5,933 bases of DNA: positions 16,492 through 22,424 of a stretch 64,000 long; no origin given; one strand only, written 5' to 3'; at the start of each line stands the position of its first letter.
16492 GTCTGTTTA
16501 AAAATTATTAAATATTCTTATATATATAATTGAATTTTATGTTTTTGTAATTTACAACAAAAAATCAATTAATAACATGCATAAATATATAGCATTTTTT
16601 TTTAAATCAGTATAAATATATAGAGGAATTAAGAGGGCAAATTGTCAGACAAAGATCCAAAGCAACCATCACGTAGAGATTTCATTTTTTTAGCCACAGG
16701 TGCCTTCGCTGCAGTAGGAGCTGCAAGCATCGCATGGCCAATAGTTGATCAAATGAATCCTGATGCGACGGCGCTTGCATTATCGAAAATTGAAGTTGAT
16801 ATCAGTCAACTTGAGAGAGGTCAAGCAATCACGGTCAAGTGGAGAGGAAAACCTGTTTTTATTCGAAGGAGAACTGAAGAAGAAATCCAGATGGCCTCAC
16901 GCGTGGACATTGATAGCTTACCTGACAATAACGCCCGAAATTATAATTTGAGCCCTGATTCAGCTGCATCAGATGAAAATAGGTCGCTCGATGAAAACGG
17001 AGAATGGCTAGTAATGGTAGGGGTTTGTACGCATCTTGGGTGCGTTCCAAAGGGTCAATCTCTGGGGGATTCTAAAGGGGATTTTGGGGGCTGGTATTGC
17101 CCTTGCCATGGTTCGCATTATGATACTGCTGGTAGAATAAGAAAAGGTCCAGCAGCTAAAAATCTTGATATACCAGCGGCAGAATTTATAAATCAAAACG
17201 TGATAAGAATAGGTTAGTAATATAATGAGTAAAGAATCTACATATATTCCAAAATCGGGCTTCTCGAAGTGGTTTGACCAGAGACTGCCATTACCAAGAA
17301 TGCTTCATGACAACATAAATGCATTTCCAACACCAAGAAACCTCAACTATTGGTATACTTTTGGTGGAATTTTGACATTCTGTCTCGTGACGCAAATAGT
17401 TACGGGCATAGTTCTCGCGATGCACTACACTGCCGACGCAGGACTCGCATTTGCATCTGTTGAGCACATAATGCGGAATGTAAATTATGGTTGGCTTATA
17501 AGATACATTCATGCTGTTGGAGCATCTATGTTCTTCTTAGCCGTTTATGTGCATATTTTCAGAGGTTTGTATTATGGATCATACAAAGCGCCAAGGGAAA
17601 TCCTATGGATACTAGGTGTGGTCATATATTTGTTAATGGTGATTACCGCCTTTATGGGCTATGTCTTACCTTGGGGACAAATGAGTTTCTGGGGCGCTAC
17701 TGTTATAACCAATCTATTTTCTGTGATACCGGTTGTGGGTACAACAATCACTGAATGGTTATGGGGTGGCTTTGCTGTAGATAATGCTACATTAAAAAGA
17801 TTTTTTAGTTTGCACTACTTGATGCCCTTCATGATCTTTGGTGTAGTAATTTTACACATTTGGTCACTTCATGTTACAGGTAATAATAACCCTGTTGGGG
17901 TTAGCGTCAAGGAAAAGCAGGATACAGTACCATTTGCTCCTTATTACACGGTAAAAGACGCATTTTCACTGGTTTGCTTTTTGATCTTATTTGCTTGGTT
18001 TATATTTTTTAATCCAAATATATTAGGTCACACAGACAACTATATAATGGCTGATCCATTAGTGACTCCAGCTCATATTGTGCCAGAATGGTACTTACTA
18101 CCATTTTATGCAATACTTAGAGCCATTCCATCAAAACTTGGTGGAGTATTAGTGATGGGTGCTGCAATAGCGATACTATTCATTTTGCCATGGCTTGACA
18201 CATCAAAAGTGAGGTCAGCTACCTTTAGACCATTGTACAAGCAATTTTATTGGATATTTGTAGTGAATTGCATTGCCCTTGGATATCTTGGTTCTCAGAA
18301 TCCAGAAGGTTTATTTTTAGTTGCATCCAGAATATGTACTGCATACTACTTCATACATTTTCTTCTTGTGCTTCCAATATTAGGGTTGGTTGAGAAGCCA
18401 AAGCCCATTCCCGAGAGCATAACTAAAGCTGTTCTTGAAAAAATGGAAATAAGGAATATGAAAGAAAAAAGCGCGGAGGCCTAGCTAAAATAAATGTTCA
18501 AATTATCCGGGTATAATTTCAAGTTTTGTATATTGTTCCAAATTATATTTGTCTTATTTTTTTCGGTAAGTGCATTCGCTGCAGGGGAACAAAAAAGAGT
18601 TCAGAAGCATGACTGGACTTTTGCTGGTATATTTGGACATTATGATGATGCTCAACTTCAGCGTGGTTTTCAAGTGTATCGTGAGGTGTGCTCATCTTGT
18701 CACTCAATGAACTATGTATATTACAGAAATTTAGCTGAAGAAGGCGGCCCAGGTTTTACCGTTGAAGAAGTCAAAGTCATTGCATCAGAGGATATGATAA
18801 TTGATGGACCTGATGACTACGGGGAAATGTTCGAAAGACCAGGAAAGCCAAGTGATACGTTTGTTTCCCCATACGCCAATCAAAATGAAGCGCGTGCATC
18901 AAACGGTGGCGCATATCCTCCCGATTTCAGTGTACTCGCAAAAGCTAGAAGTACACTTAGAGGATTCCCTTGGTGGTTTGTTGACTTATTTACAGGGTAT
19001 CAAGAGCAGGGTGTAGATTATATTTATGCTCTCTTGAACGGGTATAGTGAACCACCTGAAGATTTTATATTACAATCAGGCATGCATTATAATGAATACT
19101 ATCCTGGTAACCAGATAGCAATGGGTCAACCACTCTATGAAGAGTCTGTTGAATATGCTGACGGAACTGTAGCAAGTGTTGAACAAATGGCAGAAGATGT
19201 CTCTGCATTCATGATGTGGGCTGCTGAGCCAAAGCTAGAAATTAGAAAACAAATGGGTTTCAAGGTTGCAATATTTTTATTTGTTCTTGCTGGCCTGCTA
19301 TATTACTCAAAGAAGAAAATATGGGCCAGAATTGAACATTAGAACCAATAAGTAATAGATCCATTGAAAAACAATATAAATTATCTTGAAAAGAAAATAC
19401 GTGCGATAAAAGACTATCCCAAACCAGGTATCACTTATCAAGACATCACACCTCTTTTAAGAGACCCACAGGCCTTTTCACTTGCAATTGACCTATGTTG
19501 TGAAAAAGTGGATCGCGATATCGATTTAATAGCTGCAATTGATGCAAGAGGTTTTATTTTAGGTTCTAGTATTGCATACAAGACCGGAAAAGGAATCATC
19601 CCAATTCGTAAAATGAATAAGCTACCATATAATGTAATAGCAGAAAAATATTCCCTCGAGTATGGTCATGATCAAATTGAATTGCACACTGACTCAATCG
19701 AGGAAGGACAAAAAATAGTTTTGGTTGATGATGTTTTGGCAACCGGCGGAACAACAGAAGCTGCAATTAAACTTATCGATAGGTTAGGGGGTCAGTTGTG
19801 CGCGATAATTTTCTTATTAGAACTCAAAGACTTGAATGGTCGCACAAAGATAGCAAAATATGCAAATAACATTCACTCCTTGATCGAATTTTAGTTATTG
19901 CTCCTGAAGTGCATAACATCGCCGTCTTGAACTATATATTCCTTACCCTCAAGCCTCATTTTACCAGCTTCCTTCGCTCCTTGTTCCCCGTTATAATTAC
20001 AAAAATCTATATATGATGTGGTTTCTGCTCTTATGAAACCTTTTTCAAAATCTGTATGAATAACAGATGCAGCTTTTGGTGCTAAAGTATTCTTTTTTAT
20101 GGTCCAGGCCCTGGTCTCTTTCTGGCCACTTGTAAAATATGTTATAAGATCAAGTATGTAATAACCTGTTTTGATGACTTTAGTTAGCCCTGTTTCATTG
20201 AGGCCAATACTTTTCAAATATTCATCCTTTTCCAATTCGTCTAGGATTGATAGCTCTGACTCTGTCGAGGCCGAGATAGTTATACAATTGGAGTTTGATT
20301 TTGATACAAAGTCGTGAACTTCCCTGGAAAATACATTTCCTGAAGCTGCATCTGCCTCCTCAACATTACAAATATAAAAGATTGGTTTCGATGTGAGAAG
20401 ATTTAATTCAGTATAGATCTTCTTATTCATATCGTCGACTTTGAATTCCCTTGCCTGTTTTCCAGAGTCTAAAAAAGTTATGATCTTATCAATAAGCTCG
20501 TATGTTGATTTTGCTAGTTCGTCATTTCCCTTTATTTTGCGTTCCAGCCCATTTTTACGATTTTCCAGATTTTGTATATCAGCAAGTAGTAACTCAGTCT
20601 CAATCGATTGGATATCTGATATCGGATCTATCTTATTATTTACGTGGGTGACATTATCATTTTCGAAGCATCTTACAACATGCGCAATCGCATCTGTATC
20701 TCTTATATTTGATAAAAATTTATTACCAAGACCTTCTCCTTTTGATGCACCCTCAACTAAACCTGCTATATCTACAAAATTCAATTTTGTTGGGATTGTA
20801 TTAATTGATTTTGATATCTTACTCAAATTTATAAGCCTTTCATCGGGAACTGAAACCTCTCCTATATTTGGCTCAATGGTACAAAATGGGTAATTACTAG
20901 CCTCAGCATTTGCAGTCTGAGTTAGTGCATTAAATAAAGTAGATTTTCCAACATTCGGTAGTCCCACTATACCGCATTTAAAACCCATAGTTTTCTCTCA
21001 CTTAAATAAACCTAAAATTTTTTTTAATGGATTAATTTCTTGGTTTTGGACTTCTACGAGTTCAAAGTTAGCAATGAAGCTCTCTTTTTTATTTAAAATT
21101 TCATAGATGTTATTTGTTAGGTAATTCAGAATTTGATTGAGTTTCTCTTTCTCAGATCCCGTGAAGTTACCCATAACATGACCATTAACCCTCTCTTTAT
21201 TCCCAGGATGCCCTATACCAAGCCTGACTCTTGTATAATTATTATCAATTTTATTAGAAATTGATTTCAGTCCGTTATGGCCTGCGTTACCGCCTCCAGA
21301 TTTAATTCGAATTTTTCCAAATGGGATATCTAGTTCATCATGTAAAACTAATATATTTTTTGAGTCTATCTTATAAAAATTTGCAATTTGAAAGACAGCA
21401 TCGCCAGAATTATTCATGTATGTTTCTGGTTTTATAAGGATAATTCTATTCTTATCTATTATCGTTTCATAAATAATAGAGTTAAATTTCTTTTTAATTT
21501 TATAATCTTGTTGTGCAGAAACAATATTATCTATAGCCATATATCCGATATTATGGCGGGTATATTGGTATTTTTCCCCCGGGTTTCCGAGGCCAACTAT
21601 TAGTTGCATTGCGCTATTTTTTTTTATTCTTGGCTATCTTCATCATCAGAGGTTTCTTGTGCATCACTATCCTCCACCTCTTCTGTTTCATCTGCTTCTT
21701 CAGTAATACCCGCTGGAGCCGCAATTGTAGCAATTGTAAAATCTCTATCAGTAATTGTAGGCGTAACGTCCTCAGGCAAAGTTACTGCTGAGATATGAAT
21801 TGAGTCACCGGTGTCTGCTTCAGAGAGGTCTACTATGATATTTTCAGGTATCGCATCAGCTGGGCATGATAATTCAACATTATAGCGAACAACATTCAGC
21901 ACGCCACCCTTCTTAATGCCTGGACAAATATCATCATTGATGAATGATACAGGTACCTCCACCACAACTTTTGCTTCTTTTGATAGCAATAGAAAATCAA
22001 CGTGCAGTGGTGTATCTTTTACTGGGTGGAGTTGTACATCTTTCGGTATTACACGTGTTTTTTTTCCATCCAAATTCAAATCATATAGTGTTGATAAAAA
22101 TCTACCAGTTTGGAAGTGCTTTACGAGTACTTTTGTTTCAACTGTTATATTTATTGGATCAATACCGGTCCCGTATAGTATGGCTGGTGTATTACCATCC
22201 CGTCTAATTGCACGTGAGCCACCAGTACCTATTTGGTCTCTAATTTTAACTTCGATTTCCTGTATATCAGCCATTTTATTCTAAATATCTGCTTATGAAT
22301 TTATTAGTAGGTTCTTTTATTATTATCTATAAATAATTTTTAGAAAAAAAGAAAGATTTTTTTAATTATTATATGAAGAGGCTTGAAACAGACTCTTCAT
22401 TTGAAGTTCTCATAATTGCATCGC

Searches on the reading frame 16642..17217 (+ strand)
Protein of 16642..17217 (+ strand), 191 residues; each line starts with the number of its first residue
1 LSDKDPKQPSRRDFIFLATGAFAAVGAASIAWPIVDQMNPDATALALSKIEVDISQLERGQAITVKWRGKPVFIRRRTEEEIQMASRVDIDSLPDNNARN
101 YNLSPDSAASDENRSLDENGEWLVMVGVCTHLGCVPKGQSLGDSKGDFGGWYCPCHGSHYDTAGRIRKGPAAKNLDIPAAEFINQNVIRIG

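Call 48: search_protein_families(library=pfam, proteins=[window:16642-17217:+], max_evalue=0.00001)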
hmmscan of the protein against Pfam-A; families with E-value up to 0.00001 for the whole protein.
window:16642-17217:+ (191 aa): 2 families
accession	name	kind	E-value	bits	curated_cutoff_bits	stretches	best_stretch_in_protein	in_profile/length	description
PF10399.14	UCR_Fe-S_N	-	9.6e-20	70.2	24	1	1-41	1-41/41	Ubiquitinol-cytochrome C reductase Fe-S subunit TAT signal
PF00355.32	Rieske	-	1.1e-10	41.7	20.3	1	117-175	31-84/88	Rieske [2Fe-2S] domain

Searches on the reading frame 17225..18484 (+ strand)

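Call 48: search_protein_families(library=pfam, proteins=[window:17225-18484:+], max_evalue=0.00001)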
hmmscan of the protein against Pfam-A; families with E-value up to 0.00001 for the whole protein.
window:17225-18484:+ (419 aa): 3 families
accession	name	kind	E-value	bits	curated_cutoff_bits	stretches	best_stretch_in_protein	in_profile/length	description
PF00033.24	Cytochrome_B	-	1.9e-77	259.8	27.2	1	34-219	4-189/189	Cytochrome b/b6/petB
PF13631.11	Cytochrom_B_N_2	-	6.2e-45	153.6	27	1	102-267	2-166/169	Cytochrome b(N-terminal)/b6/petB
PF00032.22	Cytochrom_B_C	-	3.4e-43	146.5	20.7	1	276-376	2-102/102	Cytochrome b(C-terminal)/b6/petD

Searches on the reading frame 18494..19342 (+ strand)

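Call 48: search_protein_families(library=pfam, proteins=[window:18494-19342:+], max_evalue=0.00001)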
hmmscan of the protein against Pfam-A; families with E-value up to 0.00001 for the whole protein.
window:18494-19342:+ (282 aa): 1 family
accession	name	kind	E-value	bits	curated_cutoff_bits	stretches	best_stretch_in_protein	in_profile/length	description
PF02167.20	Cytochrom_C1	-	3.9e-94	314.8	22.8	1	41-279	1-218/219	Cytochrome C1 family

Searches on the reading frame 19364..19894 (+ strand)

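Call 48: search_protein_families(library=pfam, proteins=[window:19364-19894:+], max_evalue=0.00001)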
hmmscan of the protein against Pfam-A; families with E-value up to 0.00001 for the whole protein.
window:19364-19894:+ (176 aa): 1 family
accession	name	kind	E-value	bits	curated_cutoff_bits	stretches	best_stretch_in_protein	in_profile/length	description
PF00156.33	Pribosyltran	-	1.2e-10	41.4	26.3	1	49-152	26-124/158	Phosphoribosyl transferase domain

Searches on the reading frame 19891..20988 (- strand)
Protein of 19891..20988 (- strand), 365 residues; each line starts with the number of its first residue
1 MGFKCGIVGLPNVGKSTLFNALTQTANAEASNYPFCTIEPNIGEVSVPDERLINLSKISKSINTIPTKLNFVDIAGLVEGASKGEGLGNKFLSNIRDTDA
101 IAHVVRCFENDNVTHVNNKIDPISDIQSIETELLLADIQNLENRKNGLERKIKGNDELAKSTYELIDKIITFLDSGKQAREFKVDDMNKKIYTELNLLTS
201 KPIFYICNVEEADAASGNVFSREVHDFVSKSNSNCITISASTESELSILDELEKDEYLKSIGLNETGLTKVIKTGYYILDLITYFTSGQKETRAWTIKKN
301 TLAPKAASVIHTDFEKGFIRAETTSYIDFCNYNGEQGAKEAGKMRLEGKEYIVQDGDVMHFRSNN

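Call 49: search_protein_families(library=pfam, proteins=[window:19891-20988:-], max_evalue=0.00001)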
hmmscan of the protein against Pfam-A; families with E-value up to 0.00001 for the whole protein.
window:19891-20988:- (365 aa): 3 families
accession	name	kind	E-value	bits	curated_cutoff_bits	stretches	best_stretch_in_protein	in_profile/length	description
PF06071.19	YchF-GTPase_C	-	3.6e-38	130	27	1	281-364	1-84/84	Protein of unknown function (DUF933)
PF01926.29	MMR_HSR1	-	2.3e-24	86.1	21.9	1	5-123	2-99/113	50S ribosome-binding GTPase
PF02421.24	FeoB_N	-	8.6e-09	35.5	27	1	5-49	3-46/156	Ferrous iron transport protein B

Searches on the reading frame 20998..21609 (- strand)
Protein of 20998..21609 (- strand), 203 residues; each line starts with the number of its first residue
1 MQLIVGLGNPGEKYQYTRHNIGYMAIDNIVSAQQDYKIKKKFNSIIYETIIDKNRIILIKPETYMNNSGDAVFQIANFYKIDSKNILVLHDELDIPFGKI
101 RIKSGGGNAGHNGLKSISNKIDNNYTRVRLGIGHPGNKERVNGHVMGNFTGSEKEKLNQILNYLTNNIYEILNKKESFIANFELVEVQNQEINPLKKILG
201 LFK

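Call 49: search_protein_families(library=pfam, proteins=[window:20998-21609:-], max_evalue=0.00001)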
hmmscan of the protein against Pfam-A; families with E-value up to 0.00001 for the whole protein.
window:20998-21609:- (203 aa): 1 family
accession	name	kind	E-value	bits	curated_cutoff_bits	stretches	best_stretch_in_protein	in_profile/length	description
PF01195.25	Pept_tRNA_hydro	-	3.7e-61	206.6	27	1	3-175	1-174/183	Peptidyl-tRNA hydrolase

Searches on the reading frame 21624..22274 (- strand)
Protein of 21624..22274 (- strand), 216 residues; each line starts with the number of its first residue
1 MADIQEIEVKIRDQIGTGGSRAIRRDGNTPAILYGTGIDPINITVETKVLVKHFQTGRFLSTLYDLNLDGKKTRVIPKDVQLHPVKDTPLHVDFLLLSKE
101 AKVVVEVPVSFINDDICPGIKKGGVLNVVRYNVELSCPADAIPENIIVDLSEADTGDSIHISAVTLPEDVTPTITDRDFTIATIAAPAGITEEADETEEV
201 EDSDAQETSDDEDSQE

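Call 49: search_protein_families(library=pfam, proteins=[window:21624-22274:-], max_evalue=0.00001)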
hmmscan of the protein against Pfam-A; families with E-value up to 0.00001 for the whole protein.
window:21624-22274:- (216 aa): 2 families
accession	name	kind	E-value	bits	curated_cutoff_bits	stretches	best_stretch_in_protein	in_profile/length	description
PF14693.11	Ribosomal_TL5_C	-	2.1e-26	92.5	27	1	102-187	1-83/84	Ribosomal protein TL5, C-terminal domain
PF01386.24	Ribosomal_L25p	-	8.3e-24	84.3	23.6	1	7-94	1-82/82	Ribosomal L25p family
